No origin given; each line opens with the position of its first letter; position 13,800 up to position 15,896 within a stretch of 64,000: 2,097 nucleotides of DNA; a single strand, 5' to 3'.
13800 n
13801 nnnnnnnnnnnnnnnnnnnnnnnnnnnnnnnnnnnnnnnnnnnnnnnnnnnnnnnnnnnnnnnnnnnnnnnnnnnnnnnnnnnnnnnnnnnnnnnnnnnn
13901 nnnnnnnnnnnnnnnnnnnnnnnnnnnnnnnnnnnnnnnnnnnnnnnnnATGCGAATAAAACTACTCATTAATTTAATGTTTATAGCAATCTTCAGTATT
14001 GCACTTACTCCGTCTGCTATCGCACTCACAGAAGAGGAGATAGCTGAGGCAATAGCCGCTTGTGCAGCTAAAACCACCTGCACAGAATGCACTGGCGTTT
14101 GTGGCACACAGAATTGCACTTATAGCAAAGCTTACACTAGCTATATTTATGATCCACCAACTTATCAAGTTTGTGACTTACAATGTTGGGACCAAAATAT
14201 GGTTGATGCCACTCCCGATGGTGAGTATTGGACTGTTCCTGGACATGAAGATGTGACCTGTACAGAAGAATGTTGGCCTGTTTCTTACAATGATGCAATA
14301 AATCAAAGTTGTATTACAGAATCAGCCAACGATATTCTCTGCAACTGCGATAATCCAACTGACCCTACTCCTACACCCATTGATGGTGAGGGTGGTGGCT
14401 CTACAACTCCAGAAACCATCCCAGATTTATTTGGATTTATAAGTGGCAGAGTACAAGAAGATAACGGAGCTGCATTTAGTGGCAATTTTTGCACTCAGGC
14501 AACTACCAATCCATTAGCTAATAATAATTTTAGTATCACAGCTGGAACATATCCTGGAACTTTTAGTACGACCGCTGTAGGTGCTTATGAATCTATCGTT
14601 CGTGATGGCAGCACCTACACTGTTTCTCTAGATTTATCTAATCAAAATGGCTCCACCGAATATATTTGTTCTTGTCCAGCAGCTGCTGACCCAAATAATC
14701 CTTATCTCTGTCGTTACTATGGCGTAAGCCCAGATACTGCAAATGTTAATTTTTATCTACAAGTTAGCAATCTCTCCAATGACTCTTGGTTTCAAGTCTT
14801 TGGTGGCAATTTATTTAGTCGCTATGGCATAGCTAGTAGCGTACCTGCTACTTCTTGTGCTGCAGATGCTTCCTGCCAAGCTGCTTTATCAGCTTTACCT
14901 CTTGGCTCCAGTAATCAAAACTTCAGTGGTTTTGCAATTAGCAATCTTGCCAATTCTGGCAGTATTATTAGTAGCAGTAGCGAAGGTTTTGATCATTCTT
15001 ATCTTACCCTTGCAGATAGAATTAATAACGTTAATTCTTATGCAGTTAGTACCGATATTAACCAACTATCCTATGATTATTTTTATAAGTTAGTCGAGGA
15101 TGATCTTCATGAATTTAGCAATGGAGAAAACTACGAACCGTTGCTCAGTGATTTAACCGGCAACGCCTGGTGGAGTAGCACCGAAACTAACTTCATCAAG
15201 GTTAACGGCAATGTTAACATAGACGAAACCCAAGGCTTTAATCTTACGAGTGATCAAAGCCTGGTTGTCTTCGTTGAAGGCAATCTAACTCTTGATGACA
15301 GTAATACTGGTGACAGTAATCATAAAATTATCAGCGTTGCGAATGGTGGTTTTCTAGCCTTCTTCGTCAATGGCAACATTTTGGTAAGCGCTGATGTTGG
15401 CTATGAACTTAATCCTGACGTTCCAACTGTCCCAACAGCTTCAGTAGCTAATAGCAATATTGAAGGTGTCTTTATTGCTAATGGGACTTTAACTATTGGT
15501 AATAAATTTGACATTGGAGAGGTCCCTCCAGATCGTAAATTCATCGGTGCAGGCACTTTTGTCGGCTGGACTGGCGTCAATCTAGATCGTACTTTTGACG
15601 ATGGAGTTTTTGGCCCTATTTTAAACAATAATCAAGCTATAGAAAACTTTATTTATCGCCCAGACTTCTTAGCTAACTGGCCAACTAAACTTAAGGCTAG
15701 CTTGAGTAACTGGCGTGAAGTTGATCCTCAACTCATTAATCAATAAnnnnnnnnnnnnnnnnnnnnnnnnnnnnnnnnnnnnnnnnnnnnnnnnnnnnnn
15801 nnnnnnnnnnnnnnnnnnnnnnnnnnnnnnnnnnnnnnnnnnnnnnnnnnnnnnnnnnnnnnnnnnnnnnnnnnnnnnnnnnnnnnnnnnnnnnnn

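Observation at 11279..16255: Plus-strand operon coupling large Cys-rich surface proteins to an orphan prepilin: a candidate pilus-tip adhesin module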

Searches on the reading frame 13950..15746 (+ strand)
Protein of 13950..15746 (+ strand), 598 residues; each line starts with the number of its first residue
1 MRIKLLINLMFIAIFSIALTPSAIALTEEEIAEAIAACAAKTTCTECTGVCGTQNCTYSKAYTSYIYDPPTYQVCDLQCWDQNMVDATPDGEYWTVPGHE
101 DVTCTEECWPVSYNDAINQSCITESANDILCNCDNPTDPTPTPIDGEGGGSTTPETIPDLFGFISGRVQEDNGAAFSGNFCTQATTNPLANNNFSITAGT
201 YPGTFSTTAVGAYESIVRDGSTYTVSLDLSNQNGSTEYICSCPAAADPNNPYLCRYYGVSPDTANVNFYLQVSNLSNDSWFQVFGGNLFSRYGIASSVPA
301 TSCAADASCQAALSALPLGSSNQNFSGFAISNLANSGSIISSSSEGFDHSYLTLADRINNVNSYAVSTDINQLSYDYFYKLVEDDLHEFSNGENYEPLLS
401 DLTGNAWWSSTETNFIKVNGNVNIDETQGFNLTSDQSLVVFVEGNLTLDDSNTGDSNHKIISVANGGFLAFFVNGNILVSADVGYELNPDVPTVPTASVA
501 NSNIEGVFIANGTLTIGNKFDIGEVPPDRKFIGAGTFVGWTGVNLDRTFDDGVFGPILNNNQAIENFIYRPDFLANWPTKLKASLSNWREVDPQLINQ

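Call 3: search_protein_families(library=pfam, proteins=[window:13950-15746:+], max_evalue=1)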
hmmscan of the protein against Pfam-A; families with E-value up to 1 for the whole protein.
window:13950-15746:+ (598 aa): 1 family
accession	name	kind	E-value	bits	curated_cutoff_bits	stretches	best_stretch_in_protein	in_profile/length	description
PF10690.14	Myticin-prepro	-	0.46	11.2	28.5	0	38-82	18-61/98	Myticin pre-proprotein from the mussel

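Call 4: search_protein_families(library=ncbifam, proteins=[window:13950-15746:+], max_evalue=1)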
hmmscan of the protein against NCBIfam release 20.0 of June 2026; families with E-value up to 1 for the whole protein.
window:13950-15746:+ (598 aa): 0 families

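Call 5: find_homologous_proteins(query=window:13950-15746:+)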
Query window:13950-15746:+ (598 aa): 58 proteins with E <= 0.001 among 8000 candidates.
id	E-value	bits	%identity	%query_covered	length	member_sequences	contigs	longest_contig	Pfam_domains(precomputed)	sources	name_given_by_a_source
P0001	0.0e+0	1371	100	100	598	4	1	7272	-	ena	-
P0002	2.1e-258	877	66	100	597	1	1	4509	-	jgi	jgi:hypothetical protein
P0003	2.9e-193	662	55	100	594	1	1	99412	-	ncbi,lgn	-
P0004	6.3e-193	660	55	100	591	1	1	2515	-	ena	-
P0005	8.8e-192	657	54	100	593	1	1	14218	-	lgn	-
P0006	7.2e-190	650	53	100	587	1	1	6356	-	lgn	-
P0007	2.1e-189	649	54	100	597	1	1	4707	-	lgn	-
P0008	3.8e-189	648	53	100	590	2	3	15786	-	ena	-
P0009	4.7e-189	648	54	98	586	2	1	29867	-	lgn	-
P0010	6.9e-189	647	53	100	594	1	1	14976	-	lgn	-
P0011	1.7e-188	646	54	100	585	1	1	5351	-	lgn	-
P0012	2.5e-188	645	54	100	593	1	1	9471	-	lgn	-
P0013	7.2e-187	640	53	100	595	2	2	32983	-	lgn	-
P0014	1.5e-183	629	59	85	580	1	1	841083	-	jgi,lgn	-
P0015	1.0e-182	627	52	100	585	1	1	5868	-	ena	-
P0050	4.8e-139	483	53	73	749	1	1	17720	-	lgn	-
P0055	4.5e-68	248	51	43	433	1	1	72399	-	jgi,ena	-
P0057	1.8e-35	140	35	52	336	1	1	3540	-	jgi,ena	-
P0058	6.2e-13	66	28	59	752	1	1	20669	-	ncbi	-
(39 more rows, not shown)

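Call 8: find_related_loci(query=window:13950-15746:+, collection=genome_contigs, flank=10000)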
Query window:13950-15746:+ (598 aa) in genome_contigs; peptide patterns used: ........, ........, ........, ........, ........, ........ (x = any residue, [..] = any of these).
54 stretches matched a pattern; 8 encode a relative of the query (tblastn E <= 1e-3); 8 distinct loci.
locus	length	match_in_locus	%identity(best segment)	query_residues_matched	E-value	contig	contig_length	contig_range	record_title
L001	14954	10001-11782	54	1-596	0e+0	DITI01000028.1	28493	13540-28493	MAG TPA_asm: Candidatus Pacebacteria bacterium UBA6188 UBA6188_contig_227703, whole genome shotgun sequence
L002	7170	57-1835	52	1-598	7e-175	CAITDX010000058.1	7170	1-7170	uncultured bacterium isolate LaPlata_bin-3499 genome assembly, contig: bin-3499:58/85, whole genome shotgun sequence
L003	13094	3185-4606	57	121-598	4e-172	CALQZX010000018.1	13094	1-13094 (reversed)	MAG: Parcubacteria group bacterium isolate MiH-14oct19-109 genome assembly, contig: MiH-14oct19-C9902, whole genome shot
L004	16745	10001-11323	62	163-598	1e-168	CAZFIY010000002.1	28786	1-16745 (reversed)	MAG TPA_asm: uncultured Pseudomonadales bacterium isolate SRP192927_co2_730 genome assembly, contig: NODE_2151_length_28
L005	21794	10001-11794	49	1-598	6e-157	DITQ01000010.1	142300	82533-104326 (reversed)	MAG TPA_asm: Candidatus Pacebacteria bacterium UBA6180 UBA6180_contig_15426, whole genome shotgun sequence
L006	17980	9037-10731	53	41-598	3e-175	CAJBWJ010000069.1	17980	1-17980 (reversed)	uncultured bacterium isolate Loc080925-5-5m_bin-0562 genome assembly, contig: bin-0562:69/86, whole genome shotgun seque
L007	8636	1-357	76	480-598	2e-56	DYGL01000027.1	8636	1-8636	MAG TPA_asm: Candidatus Microgenomatus sp. isolate BE2012_4_39_12 Afr_mines_BE2012_3331_length_8636_cov_4_533271, whole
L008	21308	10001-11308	54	163-598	6e-143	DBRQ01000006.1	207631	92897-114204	MAG TPA_asm: Candidatus Pacebacteria bacterium UBA1364 UBA1364_contig_12, whole genome shotgun sequence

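Call 21: predict_structure(alignment_id=A1)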
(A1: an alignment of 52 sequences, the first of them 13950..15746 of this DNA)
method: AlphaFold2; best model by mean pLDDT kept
length: 598 residues; sequences in the alignment: 52
mean_pLDDT: 72.7   pTM: 0.53
mean pLDDT of the five models: 72.7, 70.0, 70.0, 68.8, 65.9
residues with pLDDT >= 90: 130; 70-90: 224; 50-70: 154; < 50: 90
segments of 3 or more residues with pLDDT < 50: 20-27, 32-34, 83-89, 91-98, 135-157, 300-309, 352-363, 587-598
pLDDT, mean of each block of 10 residues (from residue 1): 80 73 45 53 81 82 59 70 48 44 70 66 76 54 39 47 92 80 88 85 85 89 90 79 72 89 93 67 62 55 48 55 56 56 51 46 52 80 87 86 92 93 84 93 95 84 91 95 83 75 92 90 88 87 81 68 74 67 55 35
secondary structure, 60 per line:
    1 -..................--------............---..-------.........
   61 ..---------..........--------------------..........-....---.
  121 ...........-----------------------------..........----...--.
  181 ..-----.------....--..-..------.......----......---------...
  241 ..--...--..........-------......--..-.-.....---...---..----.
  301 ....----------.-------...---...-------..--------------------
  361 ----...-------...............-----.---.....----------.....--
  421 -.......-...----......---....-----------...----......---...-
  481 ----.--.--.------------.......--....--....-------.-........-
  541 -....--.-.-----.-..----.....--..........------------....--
elements in order: H2-19 H28-39 E52-62 E72-81 E102-111 H113-116 E120-131 E161-170 E175-177 E180-182 E195-198 E212-218 E223-228 E238-242 E245-247 E250-259 E267-272 E280-284 E288-290 H300-304 E329-331 E365-367 H375-385 E386-389 H399-403 E414-418 E422-425 E430-432 E437-442 E446-449 E461-463 E468-473 E477-479 E504-510 E513-516 H519-522 E532-539 E542-545 E564-568 H571-580 H593-596

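Call 25: fold_search(model_id=the predicted structure, library=pdb)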
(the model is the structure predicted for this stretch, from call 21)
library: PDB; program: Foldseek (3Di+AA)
matches with E <= 10: 155; with E <= 0.001: 0
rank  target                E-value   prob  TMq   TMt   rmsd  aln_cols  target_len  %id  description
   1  7ehk                  4.3e-02  0.95  0.18  0.43   9.1       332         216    9  Crystal structure of C107S mutant of FfIBP (released 2022-03-02)
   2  5u5o                  6.4e-02  0.38  0.12  0.21  27.4       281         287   14  Bacterial adhesin from Mobiluncus mulieris containing intramolecular disulfide, isopeptide, and ester bond cross-links ( (released 2018-06-13)
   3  8s9s_7                1.9e-01  0.77  0.10  0.35   9.6       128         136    8  Structure of the human ER membrane protein complex (EMC) in GDN (released 2023-05-17)
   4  8eoi_G                2.4e-01  0.97  0.08  0.36   2.7        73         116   11  Structure of a human EMC:human Cav1.2 channel complex in GDN detergent (released 2023-05-24)
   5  8j0n_G                3.6e-01  0.63  0.10  0.44  10.3       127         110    9  cryo-EM structure of human EMC (released 2024-04-03)
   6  1x99_A                3.6e-01  0.16  0.08  0.24  13.5       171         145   12  X-ray crystal structure of Xerocomus chrysenteron lectin XCL at 1.4 Angstroms resolution, mutated at Q46M, V54M, L58M (released 2004-12-14)
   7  6rzo_A                3.6e-01  0.03  0.08  0.12  19.4       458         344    9  Crystal structure of the N-terminal carbohydrate binding module family 48 and ferulic acid esterase from the multi-enz (released 2019-09-25)
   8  8j0o_G                3.7e-01  0.63  0.10  0.36   9.2       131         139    8  cryo-EM structure of human EMC and VDAC (released 2024-04-03)
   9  7djl_C                3.9e-01  0.20  0.09  0.10   9.5       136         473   10  Structure of four truncated and mutated forms of quenching protein (released 2022-06-08)
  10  7f7y_A                3.9e-01  0.06  0.07  0.11  23.1       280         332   11  Crystal Structure of protein PitB from pilus islet-2 of Streptococcus pneumoniae (released 2022-06-01)
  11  6ww7_G                4.6e-01  0.41  0.09  0.38  12.1       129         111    8  Structure of the human ER membrane protein complex in a lipid nanodisc (released 2020-05-27)
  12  9c7u_B                4.6e-01  0.38  0.11  0.28   7.0       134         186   11  Structure of the human truncated BOS complex in GDN (released 2024-08-21)
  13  8fia_A                5.6e-01  0.41  0.09  0.03   9.9       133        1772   11  The structure of fly Teneurin self assembly (released 2023-05-03)
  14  7bwx_A                6.5e-01  0.14  0.14  0.31  13.2       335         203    9  Crystal structure of ice-binding protein from an Antarctic ascomycete, Antarctomyces psychrotrophicus. (released 2020-05-27)
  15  5hts_A                7.2e-01  0.16  0.12  0.24  22.7       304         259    7  Crystal structure of shaft pilin spaA from Lactobacillus rhamnosus GG - D295N mutant (released 2016-07-20)
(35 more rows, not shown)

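Call 27: find_encoding_contigs(protein=P0058, flank=8000, max_places=3)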
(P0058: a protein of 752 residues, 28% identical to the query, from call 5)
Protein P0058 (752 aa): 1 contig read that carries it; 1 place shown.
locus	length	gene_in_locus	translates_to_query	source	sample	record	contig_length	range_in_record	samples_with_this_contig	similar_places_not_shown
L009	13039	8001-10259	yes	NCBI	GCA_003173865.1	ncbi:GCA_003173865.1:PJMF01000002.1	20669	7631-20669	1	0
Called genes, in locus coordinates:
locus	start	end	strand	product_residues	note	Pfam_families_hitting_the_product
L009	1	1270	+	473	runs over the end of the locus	PF02878:PGM_PMM_I, PF02879:PGM_PMM_II, PF02880:PGM_PMM_III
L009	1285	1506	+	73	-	-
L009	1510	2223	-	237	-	PF04263:TPK_catalytic, PF04265:TPK_B1_binding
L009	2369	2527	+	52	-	-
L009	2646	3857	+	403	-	PF00483:NTP_transferase, PF01128:IspD (weak), PF12804:NTP_transf_3 (weak), PF14602:Hexapep_2 (faint), PF25084:LbH_EIF2B, PF00132:Hexapep, PF25087:GMPPB_C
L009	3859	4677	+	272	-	PF00702:Hydrolase (faint), PF05116:S6PP (faint), PF08282:Hydrolase_3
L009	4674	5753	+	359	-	PF10432:bact-PGI_C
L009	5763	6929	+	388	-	PF21621:MPI_cupin_dom (weak)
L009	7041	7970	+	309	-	-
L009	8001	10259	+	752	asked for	-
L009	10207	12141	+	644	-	PF01326:PPDK_N, PF02896:PEP-utilizers_C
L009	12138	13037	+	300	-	?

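Call 36: search_solved_structures(query=A1, max_evalue=10)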
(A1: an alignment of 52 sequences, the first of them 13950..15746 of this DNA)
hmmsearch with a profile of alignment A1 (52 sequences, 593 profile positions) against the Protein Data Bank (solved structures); distinct sequences matched with E-value up to 10: 0.

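Call 43: find_encoding_contigs(protein=P0055, flank=9000, max_places=2)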
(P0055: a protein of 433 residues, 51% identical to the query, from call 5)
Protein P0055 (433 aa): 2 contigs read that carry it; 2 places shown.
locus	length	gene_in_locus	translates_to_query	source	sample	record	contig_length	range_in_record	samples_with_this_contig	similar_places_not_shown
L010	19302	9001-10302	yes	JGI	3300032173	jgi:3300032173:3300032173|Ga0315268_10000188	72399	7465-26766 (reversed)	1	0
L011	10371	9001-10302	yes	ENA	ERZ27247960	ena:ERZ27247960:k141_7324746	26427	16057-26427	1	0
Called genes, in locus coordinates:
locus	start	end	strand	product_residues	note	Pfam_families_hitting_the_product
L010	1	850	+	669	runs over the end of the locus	-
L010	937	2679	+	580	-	PF02366:PMT, PF13231:PMT_2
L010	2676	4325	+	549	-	PF13231:PMT_2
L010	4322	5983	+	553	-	PF13231:PMT_2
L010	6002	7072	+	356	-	PF03102:NeuB, PF08666:SAF (weak)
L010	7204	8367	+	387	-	-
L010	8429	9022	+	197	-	-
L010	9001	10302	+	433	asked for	-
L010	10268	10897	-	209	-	PF13358:DDE_3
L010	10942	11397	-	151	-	PF13384:HTH_23 (weak), PF13551:HTH_29 (weak), PF13565:HTH_32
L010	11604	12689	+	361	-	PF13439:Glyco_transf_4 (weak), PF13477:Glyco_trans_4_2, PF00534:Glycos_transf_1, PF13692:Glyco_trans_1_4, PF13524:Glyco_trans_1_2 (weak)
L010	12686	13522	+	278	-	PF02348:CTP_transf_3, PF12804:NTP_transf_3 (weak)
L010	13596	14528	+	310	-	-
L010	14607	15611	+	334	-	PF00535:Glycos_transf_2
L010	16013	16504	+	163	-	PF00027:cNMP_binding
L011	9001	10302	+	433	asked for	-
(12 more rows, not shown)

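Call 44: find_encoding_contigs(protein=P0050, flank=9000, max_places=2)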
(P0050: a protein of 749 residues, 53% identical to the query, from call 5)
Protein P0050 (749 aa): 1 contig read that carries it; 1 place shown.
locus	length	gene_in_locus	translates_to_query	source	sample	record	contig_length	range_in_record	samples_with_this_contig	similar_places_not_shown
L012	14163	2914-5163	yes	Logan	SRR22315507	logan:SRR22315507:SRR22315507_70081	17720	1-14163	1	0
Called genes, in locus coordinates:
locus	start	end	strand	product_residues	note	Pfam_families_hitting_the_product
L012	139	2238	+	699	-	-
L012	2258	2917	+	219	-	-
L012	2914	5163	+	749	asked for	-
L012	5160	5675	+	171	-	PF07963:N_methyl (weak)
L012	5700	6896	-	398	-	PF13173:AAA_14, PF13401:AAA_22 (faint), PF13635:DUF4143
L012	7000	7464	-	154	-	PF07963:N_methyl (weak)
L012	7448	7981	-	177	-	-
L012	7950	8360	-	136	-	PF07963:N_methyl (faint)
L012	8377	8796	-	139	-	PF07963:N_methyl (weak)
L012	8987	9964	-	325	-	-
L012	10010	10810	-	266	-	PF06750:A24_N_bact, PF01478:Peptidase_A24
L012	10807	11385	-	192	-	-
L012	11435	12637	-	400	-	PF28597:T2SSF_N, PF00482:T2SSF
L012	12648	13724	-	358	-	PF00437:T2SSE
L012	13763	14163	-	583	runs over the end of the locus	PF05157:MshEN, PF00437:T2SSE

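Call 45: find_encoding_contigs(protein=P0057, flank=9000, max_places=2)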
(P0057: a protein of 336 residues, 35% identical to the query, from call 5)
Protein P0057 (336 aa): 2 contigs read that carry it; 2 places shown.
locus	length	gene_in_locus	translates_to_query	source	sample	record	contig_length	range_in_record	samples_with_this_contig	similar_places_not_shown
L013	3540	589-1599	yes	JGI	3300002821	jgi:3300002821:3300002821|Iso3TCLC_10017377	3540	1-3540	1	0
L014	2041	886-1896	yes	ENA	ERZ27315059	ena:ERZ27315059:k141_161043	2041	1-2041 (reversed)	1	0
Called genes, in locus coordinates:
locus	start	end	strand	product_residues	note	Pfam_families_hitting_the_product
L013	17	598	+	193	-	-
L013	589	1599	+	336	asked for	-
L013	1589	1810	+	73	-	-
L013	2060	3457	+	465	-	-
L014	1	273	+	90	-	?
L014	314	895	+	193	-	-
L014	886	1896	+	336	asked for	-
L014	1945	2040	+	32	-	?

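Call 56: search_protein_representatives(alignment_id=A1)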
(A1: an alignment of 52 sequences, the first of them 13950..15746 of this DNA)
Query: 52 sequences, 593 profile positions. Proteins with E-value up to 0.001 (for the whole library): 1432; up to 1e-10: 866; up to 1e-30: 330. The best 150 are listed.
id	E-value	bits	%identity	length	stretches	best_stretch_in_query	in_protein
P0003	2.0e-260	881.9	-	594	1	1-593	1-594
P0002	1.5e-247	839.4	-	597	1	1-593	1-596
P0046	6.9e-212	721.6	-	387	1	207-593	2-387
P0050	4.0e-205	699.3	-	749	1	33-593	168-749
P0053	1.2e-166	572.2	-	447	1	1-451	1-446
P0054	5.1e-155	533.8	-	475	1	1-442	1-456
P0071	8.7e-132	457.1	-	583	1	6-593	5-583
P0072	1.6e-131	456.2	-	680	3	167-591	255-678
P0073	1.0e-124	433.7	-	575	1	8-591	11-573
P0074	1.2e-123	430.2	-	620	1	18-593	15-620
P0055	1.7e-121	423.1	-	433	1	1-409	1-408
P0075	2.8e-112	392.7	-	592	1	8-592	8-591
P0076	1.9e-105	370.1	-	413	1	1-357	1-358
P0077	1.6e-101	357.1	-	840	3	171-591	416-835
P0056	1.9e-100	353.6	-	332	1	137-373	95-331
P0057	8.8e-89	315.1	-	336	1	1-307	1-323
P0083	2.0e-88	313.9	-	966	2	38-588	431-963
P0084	4.7e-88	312.7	-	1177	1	26-589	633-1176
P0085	1.4e-86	307.8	-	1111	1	147-589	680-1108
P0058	3.5e-82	293.3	-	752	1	29-587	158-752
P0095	6.2e-74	266.0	-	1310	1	84-590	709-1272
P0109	4.3e-64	233.5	-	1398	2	195-589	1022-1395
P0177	9.9e-49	182.8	-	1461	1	219-587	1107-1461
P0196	3.5e-47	177.7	-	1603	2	235-588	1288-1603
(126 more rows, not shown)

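Call 58: search_protein_families(library=pfam, proteins=[P0196, P0177, P0109, P0095, P0084, P0085, P0083], max_evalue=0.01)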
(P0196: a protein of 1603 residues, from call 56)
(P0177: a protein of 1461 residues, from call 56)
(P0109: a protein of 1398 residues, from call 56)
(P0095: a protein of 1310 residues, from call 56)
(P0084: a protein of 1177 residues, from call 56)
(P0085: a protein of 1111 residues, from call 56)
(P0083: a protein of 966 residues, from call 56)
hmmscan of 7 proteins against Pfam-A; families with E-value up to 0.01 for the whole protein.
P0196 (1603 aa): 2 families
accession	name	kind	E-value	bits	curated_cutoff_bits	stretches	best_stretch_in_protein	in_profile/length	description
PF02368.24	Big_2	-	6.5e-08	32.9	22.8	3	346-416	5-66/79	Bacterial Ig-like domain (group 2)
PF23981.1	DUF7305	-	0.00058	20.2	27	1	1449-1508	50-110/185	Domain of unknown function (DUF7305)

P0177 (1461 aa): 1 family
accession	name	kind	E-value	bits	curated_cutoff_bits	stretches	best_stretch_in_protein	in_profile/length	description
PF02018.23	CBM_4_9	-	0.00096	20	25.9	1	700-761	62-122/136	Carbohydrate binding domain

P0109 (1398 aa): 1 family
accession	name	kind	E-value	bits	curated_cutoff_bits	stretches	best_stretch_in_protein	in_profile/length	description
PF13948.11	DUF4215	-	0.0063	17.2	27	1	104-131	20-46/47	Domain of unknown function (DUF4215)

P0095 (1310 aa): 0 families

P0084 (1177 aa): 1 family
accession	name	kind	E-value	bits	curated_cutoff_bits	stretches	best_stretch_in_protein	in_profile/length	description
PF16158.11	N_BRCA1_IG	-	0.0044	18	28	0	589-621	70-100/108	Ig-like domain from next to BRCA1 gene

P0085 (1111 aa): 0 families

P0083 (966 aa): 0 families

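Call 60: search_protein_families(library=pfam, alignment_id=A6, max_evalue=0.01)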
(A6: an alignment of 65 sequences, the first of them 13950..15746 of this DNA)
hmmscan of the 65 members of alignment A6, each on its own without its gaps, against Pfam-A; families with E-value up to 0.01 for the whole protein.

A. member 1, window:13950-15746:+ (598 aa): 0 families

B. families by the number of members that match (of 65 scanned): 4 families
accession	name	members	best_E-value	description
PF23981.1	DUF7305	8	2.1e-08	Domain of unknown function (DUF7305)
PF00041.27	fn3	4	0.00091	Fibronectin type III domain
PF00754.31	F5_F8_type_C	1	6.3e-06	F5/8 type C domain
PF17210.9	SdrD_B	1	0.0042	SdrD B-like domain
